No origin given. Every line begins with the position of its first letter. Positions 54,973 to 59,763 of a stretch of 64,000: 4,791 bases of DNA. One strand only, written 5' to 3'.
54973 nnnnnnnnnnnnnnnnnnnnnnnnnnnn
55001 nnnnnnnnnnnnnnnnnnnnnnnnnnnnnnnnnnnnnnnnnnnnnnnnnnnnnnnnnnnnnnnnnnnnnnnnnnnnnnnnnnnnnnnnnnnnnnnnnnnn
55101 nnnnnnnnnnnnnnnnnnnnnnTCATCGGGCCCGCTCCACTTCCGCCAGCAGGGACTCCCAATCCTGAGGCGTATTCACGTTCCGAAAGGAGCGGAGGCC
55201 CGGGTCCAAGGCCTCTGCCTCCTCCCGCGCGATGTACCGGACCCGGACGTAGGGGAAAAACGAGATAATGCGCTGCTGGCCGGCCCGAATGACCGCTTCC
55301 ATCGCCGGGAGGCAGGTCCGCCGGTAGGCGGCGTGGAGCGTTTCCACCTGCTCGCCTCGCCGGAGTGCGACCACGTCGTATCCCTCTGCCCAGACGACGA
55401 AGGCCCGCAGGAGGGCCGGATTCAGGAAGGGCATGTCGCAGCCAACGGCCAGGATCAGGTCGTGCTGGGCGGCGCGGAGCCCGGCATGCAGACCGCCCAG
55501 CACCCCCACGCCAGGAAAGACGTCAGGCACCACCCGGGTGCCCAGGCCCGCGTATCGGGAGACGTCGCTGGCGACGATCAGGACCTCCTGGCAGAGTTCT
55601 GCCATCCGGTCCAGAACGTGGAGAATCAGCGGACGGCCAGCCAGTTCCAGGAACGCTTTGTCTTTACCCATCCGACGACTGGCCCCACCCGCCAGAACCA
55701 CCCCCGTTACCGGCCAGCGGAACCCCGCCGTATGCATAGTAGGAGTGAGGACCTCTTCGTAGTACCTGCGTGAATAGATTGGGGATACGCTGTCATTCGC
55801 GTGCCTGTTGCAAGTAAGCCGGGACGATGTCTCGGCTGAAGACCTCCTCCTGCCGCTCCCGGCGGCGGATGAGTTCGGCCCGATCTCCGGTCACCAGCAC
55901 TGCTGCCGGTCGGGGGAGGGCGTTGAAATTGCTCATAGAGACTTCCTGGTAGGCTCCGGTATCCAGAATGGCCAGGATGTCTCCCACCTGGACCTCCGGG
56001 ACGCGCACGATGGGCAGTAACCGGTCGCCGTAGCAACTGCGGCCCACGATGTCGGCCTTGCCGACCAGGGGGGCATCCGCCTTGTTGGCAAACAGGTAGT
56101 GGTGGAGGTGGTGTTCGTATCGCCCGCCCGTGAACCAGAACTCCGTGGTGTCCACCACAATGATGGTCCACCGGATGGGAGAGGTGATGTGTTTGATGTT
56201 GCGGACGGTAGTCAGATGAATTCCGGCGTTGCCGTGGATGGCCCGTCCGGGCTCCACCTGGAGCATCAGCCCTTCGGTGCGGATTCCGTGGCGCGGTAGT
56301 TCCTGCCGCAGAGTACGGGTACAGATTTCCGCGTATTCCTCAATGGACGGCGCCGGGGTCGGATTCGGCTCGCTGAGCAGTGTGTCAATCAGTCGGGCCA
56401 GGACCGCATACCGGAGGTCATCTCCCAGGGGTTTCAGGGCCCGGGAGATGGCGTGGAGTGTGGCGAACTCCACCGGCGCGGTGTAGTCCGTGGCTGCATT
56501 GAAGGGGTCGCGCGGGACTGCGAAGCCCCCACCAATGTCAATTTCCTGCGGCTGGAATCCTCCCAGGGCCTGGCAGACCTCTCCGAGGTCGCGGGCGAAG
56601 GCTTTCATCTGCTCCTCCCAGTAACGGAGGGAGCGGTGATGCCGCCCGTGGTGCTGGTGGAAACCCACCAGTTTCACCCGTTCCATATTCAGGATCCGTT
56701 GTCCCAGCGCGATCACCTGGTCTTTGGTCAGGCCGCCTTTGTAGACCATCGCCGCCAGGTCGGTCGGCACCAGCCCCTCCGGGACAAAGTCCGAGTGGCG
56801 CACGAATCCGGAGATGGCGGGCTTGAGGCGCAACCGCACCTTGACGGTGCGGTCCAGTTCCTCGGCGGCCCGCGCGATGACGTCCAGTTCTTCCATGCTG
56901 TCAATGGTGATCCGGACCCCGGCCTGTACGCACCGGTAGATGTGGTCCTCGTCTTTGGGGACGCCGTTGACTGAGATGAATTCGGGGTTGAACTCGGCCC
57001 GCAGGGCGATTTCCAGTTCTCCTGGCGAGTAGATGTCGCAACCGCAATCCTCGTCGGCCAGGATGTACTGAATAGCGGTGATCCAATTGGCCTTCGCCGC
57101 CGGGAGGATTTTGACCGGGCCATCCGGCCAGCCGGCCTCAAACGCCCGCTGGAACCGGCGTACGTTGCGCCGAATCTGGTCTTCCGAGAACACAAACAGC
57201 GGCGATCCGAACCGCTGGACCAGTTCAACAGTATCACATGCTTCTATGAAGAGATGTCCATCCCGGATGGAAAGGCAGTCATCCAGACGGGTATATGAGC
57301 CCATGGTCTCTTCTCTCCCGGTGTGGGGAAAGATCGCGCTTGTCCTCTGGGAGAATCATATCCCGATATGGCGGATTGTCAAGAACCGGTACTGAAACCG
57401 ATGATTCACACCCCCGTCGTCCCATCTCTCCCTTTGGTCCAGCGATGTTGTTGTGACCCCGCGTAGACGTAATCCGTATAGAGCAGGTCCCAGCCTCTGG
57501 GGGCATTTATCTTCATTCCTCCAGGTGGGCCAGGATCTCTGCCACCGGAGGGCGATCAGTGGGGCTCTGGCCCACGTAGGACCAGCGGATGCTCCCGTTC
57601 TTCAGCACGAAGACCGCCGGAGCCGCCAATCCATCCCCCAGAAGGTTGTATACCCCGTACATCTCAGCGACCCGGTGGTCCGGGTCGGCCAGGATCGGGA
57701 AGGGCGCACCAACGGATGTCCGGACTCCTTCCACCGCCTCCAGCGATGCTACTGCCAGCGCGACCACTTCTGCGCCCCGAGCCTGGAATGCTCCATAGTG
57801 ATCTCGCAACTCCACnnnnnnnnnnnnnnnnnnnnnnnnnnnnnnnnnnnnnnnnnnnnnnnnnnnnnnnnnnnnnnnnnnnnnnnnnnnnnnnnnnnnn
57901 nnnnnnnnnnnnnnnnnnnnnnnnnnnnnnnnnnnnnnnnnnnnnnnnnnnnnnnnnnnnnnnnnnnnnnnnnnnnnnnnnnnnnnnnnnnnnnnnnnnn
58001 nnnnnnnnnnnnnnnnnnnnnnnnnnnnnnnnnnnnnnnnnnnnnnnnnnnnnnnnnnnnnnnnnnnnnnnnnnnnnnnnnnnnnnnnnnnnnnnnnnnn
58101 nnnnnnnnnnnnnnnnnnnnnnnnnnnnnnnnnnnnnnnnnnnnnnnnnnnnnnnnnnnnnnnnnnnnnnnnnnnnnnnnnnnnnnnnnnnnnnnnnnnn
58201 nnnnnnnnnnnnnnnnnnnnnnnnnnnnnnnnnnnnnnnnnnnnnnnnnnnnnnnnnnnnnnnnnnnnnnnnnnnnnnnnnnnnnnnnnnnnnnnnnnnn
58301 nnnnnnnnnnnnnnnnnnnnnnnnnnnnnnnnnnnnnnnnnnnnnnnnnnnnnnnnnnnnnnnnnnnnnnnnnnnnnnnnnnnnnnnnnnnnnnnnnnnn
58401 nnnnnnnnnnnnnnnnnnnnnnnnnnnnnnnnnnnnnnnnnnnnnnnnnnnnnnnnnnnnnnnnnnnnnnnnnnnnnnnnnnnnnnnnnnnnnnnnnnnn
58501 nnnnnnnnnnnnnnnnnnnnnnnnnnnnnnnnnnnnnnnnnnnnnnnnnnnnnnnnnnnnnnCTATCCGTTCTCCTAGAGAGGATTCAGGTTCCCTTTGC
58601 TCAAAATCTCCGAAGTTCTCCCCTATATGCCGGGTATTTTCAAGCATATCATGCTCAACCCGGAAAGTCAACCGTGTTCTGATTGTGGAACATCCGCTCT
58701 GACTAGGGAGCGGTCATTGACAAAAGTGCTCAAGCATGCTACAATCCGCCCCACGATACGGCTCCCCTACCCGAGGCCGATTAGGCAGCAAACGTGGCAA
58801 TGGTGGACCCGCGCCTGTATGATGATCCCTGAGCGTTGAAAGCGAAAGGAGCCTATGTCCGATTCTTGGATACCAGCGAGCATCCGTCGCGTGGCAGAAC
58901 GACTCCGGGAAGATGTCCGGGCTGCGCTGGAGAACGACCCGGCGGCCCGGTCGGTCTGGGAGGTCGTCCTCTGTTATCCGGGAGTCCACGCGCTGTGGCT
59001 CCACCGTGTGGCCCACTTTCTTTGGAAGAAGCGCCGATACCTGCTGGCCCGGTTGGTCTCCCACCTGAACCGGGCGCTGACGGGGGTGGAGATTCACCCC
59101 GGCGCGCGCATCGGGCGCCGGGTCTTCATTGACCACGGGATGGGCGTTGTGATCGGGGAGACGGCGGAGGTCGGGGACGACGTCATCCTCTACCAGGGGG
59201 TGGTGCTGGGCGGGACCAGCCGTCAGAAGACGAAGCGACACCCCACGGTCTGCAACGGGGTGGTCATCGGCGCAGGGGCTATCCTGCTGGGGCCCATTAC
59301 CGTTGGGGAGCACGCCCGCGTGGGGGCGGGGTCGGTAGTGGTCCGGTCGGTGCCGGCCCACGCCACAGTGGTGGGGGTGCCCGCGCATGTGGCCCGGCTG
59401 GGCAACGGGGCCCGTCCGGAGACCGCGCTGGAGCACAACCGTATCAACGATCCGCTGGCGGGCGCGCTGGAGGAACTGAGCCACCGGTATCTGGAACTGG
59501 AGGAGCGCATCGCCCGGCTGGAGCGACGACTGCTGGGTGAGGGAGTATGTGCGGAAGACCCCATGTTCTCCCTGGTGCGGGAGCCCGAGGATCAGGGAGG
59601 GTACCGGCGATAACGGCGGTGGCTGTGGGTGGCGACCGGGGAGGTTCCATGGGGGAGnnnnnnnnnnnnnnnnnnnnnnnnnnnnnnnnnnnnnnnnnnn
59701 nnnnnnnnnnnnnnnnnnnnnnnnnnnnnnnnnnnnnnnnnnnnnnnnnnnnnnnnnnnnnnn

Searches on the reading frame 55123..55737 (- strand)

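Call 62: search_protein_families(library=pfam, proteins=[window:55123-55737:-], max_evalue=0.00001)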
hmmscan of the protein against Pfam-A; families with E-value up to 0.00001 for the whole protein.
window:55123-55737:- (204 aa): 1 family
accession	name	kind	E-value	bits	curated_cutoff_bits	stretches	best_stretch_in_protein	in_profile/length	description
PF12804.13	NTP_transf_3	-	4.1e-38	131.5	27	1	12-158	1-154/160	MobA-like NTP transferase domain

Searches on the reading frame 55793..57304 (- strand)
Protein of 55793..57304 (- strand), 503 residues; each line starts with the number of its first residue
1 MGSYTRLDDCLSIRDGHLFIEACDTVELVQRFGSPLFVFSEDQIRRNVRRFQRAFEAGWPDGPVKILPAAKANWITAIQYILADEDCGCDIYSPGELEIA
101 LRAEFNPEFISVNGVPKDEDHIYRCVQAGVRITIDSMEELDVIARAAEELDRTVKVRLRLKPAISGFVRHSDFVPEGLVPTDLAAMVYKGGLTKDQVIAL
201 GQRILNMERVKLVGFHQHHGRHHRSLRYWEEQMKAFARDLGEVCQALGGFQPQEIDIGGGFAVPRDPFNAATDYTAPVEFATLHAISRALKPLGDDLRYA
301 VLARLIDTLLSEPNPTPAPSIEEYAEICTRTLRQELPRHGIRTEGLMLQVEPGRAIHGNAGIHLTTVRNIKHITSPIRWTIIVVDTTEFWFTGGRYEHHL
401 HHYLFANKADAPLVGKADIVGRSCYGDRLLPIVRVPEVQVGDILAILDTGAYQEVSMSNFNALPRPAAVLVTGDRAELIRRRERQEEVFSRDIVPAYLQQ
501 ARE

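Call 62: search_protein_families(library=pfam, proteins=[window:55793-57304:-], max_evalue=0.00001)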
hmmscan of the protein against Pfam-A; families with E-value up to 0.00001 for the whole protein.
window:55793-57304:- (503 aa): 3 families
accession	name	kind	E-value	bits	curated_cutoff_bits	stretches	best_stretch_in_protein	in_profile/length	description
PF02784.22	Orn_Arg_deC_N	-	9.3e-21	74.8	23.4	1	42-266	2-206/247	Pyridoxal-dependent decarboxylase, pyridoxal binding domain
PF01168.26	Ala_racemase_N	-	2.7e-08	34.2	24.1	0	41-160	3-120/220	Alanine racemase, N-terminal domain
PF00278.28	Orn_DAP_Arg_deC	-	3.6e-06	27.6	23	1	189-450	5-95/95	Pyridoxal-dependent decarboxylase, C-terminal sheet domain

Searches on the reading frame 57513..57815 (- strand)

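Call 62: search_protein_families(library=pfam, proteins=[window:57513-57815:-], max_evalue=0.00001)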
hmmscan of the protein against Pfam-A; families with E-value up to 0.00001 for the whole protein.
window:57513-57815:- (100 aa): 2 families
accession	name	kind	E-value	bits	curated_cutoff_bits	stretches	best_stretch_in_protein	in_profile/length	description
PF00578.27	AhpC-TSA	-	3.3e-13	50.1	26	1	2-78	47-123/124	AhpC/TSA family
PF08534.16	Redoxin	-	9.5e-10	38.9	26.6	1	4-93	52-146/148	Redoxin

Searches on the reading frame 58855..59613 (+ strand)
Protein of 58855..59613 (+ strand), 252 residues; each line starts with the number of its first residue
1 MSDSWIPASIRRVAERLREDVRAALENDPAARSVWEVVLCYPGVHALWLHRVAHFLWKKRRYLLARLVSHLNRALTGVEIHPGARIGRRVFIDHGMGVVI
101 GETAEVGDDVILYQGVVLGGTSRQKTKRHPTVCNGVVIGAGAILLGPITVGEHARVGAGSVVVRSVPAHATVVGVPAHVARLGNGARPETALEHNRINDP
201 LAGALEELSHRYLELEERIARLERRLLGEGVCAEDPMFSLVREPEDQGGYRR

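Call 62: search_protein_families(library=pfam, proteins=[window:58855-59613:+], max_evalue=0.00001)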
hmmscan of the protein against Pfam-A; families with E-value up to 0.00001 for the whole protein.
window:58855-59613:+ (252 aa): 1 family
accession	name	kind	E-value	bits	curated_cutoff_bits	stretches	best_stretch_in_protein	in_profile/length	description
PF00132.30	Hexapep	-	1.2e-12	47.4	27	1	129-162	1-34/36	Bacterial transferase hexapeptide (six repeats)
